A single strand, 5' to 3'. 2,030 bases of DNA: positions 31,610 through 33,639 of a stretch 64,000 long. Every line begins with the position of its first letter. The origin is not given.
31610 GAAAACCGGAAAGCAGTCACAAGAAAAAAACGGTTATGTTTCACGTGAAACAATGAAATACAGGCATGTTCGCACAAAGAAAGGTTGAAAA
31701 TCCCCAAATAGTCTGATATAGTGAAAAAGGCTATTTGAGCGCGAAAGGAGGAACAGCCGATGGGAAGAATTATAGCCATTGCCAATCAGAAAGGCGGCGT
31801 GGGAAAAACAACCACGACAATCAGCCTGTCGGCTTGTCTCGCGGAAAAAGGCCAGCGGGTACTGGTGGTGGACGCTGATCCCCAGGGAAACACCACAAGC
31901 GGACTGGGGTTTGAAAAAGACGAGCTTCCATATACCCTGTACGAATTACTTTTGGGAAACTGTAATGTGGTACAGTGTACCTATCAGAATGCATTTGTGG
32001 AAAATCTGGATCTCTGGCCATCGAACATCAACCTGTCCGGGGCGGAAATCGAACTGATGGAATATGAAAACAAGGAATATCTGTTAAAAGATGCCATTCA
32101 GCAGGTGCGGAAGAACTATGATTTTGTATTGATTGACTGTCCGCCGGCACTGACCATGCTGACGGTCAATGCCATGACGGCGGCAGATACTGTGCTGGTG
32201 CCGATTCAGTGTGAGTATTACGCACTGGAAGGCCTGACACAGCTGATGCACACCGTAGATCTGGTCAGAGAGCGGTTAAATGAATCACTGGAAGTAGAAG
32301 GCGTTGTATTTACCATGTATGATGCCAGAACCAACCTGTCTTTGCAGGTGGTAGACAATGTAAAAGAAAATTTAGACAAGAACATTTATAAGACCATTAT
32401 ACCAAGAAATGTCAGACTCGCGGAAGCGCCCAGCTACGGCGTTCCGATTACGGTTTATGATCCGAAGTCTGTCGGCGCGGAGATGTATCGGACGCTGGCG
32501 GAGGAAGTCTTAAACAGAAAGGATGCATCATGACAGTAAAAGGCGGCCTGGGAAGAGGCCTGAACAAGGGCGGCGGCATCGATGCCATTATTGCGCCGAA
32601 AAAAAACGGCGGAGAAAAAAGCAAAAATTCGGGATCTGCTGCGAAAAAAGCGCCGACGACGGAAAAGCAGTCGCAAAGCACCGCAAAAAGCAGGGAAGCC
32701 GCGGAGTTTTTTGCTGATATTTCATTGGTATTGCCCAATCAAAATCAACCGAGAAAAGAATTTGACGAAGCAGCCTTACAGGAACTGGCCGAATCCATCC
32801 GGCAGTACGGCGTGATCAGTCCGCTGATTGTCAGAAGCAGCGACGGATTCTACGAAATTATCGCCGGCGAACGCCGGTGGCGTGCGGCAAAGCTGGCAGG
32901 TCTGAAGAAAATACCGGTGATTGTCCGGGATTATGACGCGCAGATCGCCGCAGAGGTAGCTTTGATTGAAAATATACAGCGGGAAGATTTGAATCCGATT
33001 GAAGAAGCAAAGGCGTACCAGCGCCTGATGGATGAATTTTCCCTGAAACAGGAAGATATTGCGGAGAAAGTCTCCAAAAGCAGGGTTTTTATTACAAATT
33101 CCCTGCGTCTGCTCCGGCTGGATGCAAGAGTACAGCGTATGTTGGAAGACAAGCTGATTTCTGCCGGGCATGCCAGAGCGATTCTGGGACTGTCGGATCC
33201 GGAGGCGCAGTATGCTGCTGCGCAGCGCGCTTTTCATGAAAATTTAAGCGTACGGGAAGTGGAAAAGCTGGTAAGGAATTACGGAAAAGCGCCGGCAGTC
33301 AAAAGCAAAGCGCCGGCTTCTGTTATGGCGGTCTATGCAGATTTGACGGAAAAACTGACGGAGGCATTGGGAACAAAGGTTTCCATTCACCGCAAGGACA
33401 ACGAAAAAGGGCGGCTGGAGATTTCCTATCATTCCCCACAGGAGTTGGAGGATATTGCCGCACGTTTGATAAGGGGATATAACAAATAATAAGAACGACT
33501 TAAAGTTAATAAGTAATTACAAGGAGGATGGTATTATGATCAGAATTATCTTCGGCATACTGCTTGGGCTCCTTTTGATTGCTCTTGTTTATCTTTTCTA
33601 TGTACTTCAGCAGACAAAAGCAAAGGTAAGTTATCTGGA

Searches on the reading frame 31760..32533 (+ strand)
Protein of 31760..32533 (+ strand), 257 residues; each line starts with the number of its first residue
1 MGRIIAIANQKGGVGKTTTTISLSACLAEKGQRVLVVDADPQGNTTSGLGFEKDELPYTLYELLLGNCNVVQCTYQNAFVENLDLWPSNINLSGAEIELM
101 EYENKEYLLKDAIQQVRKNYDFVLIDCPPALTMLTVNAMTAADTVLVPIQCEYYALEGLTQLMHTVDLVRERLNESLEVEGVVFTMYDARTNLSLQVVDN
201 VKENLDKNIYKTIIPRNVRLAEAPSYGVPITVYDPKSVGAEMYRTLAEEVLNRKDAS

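Call 61: search_protein_families(library=padloc, proteins=[window:31760-32533:+], max_evalue=0.001)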
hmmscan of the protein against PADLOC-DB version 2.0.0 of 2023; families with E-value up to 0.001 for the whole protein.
window:31760-32533:+ (257 aa): 2 families
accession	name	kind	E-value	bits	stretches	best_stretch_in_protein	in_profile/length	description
PDLC04559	PDC-M28B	-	2.5e-07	28.1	1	9-40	135-166/438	-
PDLC04560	PDC-M28B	-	4.1e-05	21.1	1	3-47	15-59/327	-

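Call 77: search_protein_families(library=pfam, proteins=[window:31760-32533:+], max_evalue=0.0001)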
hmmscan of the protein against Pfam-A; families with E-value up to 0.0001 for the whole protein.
window:31760-32533:+ (257 aa): 9 families
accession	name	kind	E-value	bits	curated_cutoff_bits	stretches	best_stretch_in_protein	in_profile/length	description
PF13614.12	AAA_31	-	5.7e-74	248.3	27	1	3-179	2-177/177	AAA domain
PF01656.29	CbiA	-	1.2e-28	100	25.4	1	5-230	1-125/125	CobQ/CobB/MinD/ParA nucleotide binding domain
PF06564.18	CBP_BcsQ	-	6.7e-16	59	21.3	1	4-249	3-232/234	Cellulose biosynthesis protein BcsQ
PF09140.17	MipZ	-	1.1e-15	58.1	20.7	2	89-162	67-142/262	ATPase MipZ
PF00142.24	Fer4_NifH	-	7.3e-12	45.8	25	1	5-47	3-44/271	4Fe-4S iron sulfur cluster binding proteins, NifH/frxC family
PF10609.15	ParA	-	1.4e-11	44.7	27.1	1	3-46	4-47/246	NUBPL iron-transfer P-loop NTPase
PF02374.21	ArsA_ATPase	-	7.9e-08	32.3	24.3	1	10-44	8-42/305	Anion-transporting ATPase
PF00448.28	SRP54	-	1e-06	29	22.7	0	74-192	39-155/196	SRP54-type protein, GTPase domain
PF07015.17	VirC1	-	3.4e-05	23.7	24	0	4-41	3-40/231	VirC1 protein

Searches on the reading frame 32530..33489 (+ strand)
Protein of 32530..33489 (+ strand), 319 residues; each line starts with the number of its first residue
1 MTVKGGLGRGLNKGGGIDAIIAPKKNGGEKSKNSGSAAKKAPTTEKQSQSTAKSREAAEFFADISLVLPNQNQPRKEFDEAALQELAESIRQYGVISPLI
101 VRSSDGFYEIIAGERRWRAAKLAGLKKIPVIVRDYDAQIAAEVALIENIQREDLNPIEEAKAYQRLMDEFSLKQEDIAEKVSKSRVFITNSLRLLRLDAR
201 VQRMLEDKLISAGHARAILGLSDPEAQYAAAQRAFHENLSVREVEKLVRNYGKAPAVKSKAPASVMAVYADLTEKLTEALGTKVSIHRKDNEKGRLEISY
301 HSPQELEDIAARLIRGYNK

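Call 61: search_protein_families(library=padloc, proteins=[window:32530-33489:+], max_evalue=0.001)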
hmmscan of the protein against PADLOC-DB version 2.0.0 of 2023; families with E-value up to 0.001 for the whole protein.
window:32530-33489:+ (319 aa): 1 family
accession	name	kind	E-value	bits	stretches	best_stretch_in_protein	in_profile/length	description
PDLC03229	MTase_II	-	6.2e-07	26.5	1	67-139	18-91/436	Type II methyltransferase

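Call 77: search_protein_families(library=pfam, proteins=[window:32530-33489:+], max_evalue=0.0001)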
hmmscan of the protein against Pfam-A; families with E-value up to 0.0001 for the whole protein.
window:32530-33489:+ (319 aa): 3 families
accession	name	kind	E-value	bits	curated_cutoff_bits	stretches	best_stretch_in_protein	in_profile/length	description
PF17762.8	HTH_ParB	-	3.6e-38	130.3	22.6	1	152-251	1-100/102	ParB HTH domain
PF02195.25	ParB_N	-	1.4e-33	115.2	26.3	1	63-150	7-95/95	ParB N-terminal domain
PF23552.2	ParB_C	-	2.4e-12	46.5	23.8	1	270-313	6-49/50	ParB dimerisation domain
